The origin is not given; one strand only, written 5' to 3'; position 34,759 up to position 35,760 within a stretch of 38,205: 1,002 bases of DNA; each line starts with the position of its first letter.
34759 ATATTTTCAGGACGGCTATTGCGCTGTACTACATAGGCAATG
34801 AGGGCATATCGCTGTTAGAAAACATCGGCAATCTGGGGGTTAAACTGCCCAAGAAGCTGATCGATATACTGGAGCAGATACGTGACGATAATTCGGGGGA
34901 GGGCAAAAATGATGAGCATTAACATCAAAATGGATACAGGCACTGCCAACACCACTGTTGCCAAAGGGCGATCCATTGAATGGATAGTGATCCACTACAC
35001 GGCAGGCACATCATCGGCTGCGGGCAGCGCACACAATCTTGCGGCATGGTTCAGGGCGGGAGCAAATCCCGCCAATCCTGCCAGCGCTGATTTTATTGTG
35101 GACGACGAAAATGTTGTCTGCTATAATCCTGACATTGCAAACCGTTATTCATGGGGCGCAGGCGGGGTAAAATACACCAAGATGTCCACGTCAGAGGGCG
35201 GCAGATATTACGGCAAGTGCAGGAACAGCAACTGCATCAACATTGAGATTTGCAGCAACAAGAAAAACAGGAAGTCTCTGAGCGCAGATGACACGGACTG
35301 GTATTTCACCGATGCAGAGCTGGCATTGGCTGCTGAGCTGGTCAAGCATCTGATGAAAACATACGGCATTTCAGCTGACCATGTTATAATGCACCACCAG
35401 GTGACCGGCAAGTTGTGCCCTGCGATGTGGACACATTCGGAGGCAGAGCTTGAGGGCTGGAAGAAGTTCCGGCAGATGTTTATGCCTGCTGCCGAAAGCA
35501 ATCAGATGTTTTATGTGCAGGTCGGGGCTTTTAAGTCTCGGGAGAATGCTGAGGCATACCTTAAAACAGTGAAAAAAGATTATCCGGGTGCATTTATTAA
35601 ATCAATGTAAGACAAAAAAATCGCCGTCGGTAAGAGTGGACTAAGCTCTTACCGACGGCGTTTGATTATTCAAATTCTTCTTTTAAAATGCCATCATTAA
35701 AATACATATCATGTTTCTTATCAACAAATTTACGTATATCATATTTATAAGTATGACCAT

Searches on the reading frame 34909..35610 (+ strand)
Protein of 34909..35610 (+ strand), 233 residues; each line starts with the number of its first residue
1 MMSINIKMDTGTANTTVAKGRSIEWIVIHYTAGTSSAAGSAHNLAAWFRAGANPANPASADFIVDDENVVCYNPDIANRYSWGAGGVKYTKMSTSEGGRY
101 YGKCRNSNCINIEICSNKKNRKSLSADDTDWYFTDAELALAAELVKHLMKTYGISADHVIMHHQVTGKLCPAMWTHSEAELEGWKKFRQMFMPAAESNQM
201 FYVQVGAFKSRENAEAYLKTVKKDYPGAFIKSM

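Call 96: find_encoding_contigs(protein=window:34909-35610:+, flank=5000, max_places=8)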
Protein window:34909-35610:+ (233 aa): 24 contigs read that carry it; 8 places shown.
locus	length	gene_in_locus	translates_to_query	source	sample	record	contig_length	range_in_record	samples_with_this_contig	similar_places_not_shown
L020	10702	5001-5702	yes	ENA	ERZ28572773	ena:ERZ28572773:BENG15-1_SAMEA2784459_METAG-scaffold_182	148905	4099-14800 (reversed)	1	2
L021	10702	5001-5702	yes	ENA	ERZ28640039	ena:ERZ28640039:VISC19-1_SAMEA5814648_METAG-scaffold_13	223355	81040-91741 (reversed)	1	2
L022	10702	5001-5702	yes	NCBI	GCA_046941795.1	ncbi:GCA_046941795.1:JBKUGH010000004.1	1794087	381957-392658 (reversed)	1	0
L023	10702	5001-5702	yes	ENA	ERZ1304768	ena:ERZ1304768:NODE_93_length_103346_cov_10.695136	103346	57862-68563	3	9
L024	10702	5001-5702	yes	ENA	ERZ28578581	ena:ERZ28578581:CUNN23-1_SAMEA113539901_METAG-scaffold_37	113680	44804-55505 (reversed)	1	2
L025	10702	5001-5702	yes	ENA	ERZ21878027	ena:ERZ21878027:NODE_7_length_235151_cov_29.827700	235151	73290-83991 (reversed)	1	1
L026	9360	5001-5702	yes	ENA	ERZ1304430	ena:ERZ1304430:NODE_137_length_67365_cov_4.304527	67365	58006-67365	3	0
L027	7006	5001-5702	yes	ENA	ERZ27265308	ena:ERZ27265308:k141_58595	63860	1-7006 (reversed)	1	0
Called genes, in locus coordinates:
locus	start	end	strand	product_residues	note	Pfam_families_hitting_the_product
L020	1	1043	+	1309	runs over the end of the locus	-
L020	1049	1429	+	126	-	-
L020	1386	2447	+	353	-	-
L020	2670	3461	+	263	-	-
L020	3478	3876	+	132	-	-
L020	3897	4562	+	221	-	-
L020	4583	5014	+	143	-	PF05105:Phage_holin_4_1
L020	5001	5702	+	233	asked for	PF01510:Amidase_2, PF05036:SPOR (faint)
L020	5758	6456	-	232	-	-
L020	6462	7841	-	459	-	PF13175:AAA_15, PF13304:AAA_21 (faint)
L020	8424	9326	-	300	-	PF25198:Spore_GerAC_N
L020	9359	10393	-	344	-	-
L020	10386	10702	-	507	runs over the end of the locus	PF03323:GerA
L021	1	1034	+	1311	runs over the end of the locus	-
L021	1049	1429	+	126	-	-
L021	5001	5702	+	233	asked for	PF01510:Amidase_2, PF05036:SPOR (faint)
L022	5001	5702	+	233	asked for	PF01510:Amidase_2, PF05036:SPOR (faint)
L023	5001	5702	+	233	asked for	PF01510:Amidase_2, PF05036:SPOR (faint)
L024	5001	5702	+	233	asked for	PF01510:Amidase_2, PF05036:SPOR (faint)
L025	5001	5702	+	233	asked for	PF01510:Amidase_2, PF05036:SPOR (faint)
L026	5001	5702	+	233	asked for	PF01510:Amidase_2, PF05036:SPOR (faint)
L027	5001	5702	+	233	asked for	PF01510:Amidase_2, PF05036:SPOR (faint)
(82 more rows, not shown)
